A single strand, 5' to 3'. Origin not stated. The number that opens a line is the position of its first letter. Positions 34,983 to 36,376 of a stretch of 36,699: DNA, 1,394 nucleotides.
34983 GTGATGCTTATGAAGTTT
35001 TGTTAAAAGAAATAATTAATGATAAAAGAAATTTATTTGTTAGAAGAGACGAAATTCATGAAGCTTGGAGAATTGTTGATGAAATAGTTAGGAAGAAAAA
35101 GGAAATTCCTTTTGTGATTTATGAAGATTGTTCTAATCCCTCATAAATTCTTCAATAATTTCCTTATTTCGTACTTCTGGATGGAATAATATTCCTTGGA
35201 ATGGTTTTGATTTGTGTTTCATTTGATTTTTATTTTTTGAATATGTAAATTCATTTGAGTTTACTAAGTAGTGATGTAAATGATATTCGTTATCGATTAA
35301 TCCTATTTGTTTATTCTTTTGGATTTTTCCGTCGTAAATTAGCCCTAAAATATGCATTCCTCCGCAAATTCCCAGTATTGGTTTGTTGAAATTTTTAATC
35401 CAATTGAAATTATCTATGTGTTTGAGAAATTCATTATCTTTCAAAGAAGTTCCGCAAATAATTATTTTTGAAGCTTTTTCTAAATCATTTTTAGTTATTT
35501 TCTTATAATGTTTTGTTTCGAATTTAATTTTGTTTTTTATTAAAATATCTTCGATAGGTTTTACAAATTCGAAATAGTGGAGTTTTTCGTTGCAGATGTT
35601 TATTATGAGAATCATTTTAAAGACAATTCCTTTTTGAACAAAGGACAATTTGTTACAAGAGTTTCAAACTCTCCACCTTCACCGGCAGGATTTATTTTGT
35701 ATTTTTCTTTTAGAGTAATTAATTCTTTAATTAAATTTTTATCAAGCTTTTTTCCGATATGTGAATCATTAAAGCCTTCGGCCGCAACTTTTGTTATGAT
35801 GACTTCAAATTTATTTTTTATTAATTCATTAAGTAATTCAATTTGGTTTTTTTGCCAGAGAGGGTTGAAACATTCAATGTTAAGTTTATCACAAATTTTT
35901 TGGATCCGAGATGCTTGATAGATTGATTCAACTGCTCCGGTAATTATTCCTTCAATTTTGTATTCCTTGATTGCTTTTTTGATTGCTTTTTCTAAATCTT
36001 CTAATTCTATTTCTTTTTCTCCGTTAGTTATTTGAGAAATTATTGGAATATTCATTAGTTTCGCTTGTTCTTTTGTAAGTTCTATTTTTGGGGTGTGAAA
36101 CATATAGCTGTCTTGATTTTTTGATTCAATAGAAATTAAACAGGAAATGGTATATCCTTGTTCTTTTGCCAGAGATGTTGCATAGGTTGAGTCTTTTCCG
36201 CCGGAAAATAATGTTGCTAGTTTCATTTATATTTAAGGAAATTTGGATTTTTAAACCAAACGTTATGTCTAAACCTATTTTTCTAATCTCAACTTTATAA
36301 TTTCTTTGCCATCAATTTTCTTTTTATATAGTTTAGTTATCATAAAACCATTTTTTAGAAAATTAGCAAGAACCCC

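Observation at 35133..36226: dph6 (diphthine-ammonia ligase) translationally coupled to a class I glutamine amidotransferase: possible glutamine-dependent diphthamide synthetase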

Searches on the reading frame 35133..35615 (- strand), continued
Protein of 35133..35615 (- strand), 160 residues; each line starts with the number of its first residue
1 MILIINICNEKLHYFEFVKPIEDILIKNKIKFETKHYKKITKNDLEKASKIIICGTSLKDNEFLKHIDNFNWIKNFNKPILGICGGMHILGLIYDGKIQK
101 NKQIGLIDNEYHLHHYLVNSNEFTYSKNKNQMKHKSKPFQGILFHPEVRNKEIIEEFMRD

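Call 16: search_solved_structures(query=window:35133-35615:-, max_evalue=1, show_alignments=2)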
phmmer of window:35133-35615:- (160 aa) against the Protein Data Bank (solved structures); distinct sequences matched with E-value up to 1: 19.
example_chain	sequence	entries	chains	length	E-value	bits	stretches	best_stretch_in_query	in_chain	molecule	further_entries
2lxn_A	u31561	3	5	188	7.1e-07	32.4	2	131-158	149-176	GMP synthase [glutamine-hydrolyzing] subunit A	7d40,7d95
7yc6_A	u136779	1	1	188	7.4e-07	32.4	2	131-158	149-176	GMP synthase [glutamine-hydrolyzing] subunit A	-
7d96_A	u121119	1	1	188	8.1e-07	32.2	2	131-158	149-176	GMP synthase [glutamine-hydrolyzing] subunit A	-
7d97_A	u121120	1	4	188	8.2e-07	32.2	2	131-158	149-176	GMP synthase [glutamine-hydrolyzing] subunit A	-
1wl8_A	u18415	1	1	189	2.8e-06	30.5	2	73-103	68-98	GMP synthase [glutamine-hydrolyzing] subunit A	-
2d7j_A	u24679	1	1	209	3.8e-06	30.1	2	131-159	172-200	GMP synthase [glutamine-hydrolyzing] subunit A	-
8gr1_A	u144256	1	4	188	4.2e-06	29.9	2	131-158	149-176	GMP synthase [glutamine-hydrolyzing] subunit A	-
8gr3_A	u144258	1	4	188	1.1e-05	28.6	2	131-158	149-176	GMP synthase [glutamine-hydrolyzing] subunit A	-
4gud_A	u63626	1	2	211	0.00012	25.2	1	55-113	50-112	Imidazole glycerol phosphate synthase subunit HisH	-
6qur_A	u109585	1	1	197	0.00014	25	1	73-153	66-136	Glutaminase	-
2a9v_A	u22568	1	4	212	0.0011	22.1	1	40-103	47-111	GMP synthase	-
2ywj_A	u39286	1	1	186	0.0019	21.3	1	29-90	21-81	Glutamine amidotransferase subunit pdxT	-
2vpi_A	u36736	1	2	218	0.021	17.9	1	75-101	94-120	GMP SYNTHASE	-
1qdl_B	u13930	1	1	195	0.11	15.5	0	67-104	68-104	PROTEIN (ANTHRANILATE SYNTHASE (TRPG-SUBUNIT))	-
2vxo_A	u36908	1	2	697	0.24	14.5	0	75-101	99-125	GMP SYNTHASE [GLUTAMINE-HYDROLYZING]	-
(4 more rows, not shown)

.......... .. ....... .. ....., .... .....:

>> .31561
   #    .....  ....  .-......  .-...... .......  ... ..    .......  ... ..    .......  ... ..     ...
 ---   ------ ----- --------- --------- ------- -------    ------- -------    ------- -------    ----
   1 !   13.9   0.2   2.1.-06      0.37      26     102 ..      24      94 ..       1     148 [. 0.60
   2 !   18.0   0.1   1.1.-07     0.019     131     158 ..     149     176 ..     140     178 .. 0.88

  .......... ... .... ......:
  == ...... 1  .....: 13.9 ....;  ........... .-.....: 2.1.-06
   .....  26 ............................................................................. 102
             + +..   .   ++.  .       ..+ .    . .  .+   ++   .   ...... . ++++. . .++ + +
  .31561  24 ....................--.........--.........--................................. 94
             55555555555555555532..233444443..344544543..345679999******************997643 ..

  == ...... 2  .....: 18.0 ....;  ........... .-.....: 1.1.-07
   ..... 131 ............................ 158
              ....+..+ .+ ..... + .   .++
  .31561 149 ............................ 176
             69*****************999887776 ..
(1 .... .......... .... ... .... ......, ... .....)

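Call 67: search_protein_representatives(alignment_id=A5)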
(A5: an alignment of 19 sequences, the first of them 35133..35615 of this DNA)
Query: 19 sequences, 178 profile positions. Proteins with E-value up to 0.001 (for the whole library): 2730; up to 1e-10: 618; up to 1e-30: 211. The best 150 are listed.
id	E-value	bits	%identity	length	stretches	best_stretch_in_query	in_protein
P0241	2.7e-65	235.8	-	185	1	1-177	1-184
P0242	6.8e-65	234.5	-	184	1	3-177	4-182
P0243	2.3e-62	226.3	-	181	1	1-177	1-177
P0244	5.1e-62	225.2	-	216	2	30-177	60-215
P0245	6.9e-61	221.5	-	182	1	1-177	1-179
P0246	2.0e-59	216.7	-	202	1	1-177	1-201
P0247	3.6e-58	212.6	-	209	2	21-177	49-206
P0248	1.8e-57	210.4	-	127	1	1-127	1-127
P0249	7.2e-57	208.4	-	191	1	1-177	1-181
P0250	9.7e-57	208.0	-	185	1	2-177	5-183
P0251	2.7e-56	206.5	-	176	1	1-176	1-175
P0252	5.9e-55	202.2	-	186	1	1-177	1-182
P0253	1.0e-54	201.4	-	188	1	2-177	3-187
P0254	2.7e-54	200.0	-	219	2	45-177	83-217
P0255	6.9e-54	198.7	-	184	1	2-177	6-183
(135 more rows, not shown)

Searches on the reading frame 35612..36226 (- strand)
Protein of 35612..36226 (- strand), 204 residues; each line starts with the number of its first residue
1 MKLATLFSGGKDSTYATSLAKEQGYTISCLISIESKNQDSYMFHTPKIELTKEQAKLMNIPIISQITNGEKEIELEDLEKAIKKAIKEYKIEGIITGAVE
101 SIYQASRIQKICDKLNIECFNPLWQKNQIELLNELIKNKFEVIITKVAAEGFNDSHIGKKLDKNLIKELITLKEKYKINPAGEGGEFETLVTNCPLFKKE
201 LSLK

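Call 3: search_protein_families(library=pfam, proteins=[window:35612-36226:-], max_evalue=0.01)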
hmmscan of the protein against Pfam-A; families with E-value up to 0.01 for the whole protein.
window:35612-36226:- (204 aa): 4 families
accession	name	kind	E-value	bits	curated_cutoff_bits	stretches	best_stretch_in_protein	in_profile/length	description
PF01902.24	Diphthami_syn_2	-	3.1e-61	207.1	23.2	1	1-203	1-198/219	Diphthamide synthase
PF24167.1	DUF7411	-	5.9e-05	23.2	28.7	1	1-29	1-28/194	Family of unknown function (DUF7411)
PF06508.19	QueC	-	0.0017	18.4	22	1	5-39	4-39/210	Queuosine biosynthesis protein QueC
PF03054.22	tRNA_Me_trans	-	0.0029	17.7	20.6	0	1-42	1-41/202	tRNA methyl transferase HUP domain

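Call 4: search_protein_families(library=ncbifam, proteins=[window:35612-36226:-], max_evalue=0.01)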
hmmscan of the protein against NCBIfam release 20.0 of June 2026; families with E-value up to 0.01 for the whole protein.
window:35612-36226:- (204 aa): 7 families
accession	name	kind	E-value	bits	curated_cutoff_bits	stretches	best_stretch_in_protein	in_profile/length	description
TIGR03679.1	Dph6_archaeal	equivalog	9e-81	270.3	197.3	1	5-203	2-199/218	diphthine--ammonia ligase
NF052346.1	PAB0415_fam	hypoth_equivalog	1.9e-24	86.6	250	1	5-204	2-190/205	PAB0415 family putative ATP pyrophosphatase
NF052347.1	TTX_0299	hypoth_equivalog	1.9e-13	50.5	250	1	5-203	2-184/200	TTX_0299 family putative ATP pyrophosphatase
NF011155.0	PRK14561.1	equivalog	7.4e-07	29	207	1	1-142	1-149/195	hypothetical protein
TIGR00420.1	trmU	equivalog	0.0016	17.4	236.95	1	1-64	1-68/351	tRNA 2-thiouridine(34) synthase MnmA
NF001138.1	PRK00143.1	equivalog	0.0031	16.5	284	1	6-72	5-71/345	tRNA 2-thiouridine(34) synthase MnmA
NF002119.0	PRK00957.1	equivalog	0.0056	15.9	258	1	59-111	75-129/306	methionine synthase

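Call 17: search_solved_structures(query=window:35612-36226:-, max_evalue=0.001, show_alignments=1)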
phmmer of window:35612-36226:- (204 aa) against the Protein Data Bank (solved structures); distinct sequences matched with E-value up to 0.001: 2.
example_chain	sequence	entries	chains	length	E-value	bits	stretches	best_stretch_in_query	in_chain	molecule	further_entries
2d13_A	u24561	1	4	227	1.2e-50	174.9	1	3-201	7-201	hypothetical protein PH1257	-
3rjz_A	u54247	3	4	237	1.5e-50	174.5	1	3-201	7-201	N-type ATP pyrophosphatase superfamily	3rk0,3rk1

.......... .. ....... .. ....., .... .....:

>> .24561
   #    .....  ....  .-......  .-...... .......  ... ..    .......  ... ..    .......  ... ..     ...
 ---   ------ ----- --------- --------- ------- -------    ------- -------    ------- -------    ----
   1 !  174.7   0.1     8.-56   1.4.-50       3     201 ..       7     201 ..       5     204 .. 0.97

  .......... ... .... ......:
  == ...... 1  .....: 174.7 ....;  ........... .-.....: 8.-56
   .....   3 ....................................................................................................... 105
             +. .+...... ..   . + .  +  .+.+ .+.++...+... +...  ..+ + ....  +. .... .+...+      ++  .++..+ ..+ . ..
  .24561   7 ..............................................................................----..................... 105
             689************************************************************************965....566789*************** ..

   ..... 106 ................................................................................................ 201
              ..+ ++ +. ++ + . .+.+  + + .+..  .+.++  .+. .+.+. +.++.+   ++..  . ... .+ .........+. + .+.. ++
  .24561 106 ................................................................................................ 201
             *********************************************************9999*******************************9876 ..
